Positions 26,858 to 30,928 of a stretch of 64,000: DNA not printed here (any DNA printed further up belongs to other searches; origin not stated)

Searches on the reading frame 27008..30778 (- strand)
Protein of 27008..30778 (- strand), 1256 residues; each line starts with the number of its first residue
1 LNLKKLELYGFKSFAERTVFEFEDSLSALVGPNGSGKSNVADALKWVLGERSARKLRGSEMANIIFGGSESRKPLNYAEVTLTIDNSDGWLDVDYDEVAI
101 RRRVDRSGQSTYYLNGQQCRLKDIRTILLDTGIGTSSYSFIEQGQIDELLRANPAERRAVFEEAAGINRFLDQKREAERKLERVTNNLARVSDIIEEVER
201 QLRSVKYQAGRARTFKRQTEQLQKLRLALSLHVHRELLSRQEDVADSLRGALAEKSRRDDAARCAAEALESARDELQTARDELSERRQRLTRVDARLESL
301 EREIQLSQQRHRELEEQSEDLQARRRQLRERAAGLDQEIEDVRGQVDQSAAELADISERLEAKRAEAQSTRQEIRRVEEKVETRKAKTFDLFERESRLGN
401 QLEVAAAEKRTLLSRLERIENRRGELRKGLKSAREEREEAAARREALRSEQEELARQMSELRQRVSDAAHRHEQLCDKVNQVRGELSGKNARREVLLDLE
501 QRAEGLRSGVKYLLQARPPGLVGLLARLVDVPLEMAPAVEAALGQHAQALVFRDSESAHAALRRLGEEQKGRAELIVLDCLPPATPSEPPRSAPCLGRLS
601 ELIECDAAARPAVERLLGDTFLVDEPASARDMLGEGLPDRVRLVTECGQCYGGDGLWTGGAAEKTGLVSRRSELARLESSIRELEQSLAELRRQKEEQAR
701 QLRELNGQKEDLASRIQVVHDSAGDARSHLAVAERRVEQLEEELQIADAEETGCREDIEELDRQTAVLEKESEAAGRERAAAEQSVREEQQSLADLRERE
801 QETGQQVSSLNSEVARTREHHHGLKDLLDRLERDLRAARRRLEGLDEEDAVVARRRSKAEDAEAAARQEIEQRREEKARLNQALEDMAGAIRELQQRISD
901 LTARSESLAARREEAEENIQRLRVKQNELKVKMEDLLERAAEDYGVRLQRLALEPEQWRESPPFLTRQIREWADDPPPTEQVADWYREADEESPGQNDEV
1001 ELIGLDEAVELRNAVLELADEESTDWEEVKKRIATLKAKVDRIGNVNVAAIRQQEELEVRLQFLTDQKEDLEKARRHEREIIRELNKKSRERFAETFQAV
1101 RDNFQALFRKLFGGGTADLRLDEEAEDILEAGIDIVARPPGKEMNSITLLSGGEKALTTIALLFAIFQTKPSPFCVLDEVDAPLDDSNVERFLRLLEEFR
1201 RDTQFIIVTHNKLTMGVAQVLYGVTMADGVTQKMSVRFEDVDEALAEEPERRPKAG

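Call 45: search_protein_families(library=pfam, proteins=[window:27008-30778:-], max_evalue=0.00001)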
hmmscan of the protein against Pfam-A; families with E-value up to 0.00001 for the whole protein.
window:27008-30778:- (1256 aa): 5 families
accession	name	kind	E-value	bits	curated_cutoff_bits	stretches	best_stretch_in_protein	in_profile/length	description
PF02463.25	SMC_N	-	1.9e-70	237.2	40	1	3-1230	2-218/220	RecF/RecN/SMC N terminal domain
PF06470.18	SMC_hinge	-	2.8e-23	83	22.5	1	519-632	2-115/116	SMC proteins Flexible Hinge Domain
PF13476.12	AAA_23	-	1.7e-16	61.9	27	1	5-225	1-196/201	AAA domain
PF13304.12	AAA_21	-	2.1e-12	48.2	27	1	1090-1213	145-301/304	AAA domain, putative AbiEii toxin, Type IV TA system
PF13175.12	AAA_15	-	9.2e-09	35.8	32.1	1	1-148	1-92/374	AAA ATPase domain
